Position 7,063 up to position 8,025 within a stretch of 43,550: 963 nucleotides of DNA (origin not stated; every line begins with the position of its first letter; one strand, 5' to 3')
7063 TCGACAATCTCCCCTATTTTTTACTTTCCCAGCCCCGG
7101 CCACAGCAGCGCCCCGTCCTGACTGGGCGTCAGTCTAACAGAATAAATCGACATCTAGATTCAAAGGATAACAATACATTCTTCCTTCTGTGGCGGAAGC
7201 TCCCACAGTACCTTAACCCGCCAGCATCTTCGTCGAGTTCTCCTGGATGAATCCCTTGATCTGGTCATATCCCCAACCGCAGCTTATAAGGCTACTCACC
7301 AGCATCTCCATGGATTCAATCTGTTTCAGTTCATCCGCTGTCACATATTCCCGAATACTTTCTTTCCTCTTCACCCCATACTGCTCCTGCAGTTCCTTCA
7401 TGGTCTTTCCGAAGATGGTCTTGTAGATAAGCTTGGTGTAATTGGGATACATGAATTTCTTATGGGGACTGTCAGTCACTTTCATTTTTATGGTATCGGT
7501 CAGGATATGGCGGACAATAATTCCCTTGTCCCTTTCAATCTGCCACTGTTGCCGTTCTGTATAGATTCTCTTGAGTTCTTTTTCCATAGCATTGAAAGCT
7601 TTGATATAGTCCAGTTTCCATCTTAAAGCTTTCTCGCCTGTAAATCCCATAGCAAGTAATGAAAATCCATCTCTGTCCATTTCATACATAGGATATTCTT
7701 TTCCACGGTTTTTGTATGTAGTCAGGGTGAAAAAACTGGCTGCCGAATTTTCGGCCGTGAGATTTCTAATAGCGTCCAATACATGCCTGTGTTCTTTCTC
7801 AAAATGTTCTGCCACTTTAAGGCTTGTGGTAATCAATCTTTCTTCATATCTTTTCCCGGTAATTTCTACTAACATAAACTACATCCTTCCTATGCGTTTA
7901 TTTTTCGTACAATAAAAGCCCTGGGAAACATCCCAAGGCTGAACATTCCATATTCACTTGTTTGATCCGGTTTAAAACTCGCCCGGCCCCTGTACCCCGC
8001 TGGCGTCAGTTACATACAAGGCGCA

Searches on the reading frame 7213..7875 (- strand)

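Call 36: search_protein_families(library=pfam, proteins=[window:7213-7875:-], max_evalue=0.001)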
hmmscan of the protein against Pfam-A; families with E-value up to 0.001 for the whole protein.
window:7213-7875:- (220 aa): 1 family
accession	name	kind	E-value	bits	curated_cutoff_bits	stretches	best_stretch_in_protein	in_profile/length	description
PF09669.15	Phage_pRha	-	3e-29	101.8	29.9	1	16-99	1-91/91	Phage regulatory protein Rha (Phage_pRha)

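Call 56: search_protein_families(library=padloc, proteins=[window:7213-7875:-], max_evalue=0.01)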
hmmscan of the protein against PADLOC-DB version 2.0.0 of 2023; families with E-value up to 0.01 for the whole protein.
window:7213-7875:- (220 aa): 3 families
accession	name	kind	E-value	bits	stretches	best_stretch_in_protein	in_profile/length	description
PDLC04962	PDC-S22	-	3.5e-10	37.4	1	75-201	117-244/281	-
PDLC04717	PDC-M59A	-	1.4e-05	22.9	1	122-198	166-240/338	-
PDLC04920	PDC-S13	-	1.5e-05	22.4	1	107-184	137-210/286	-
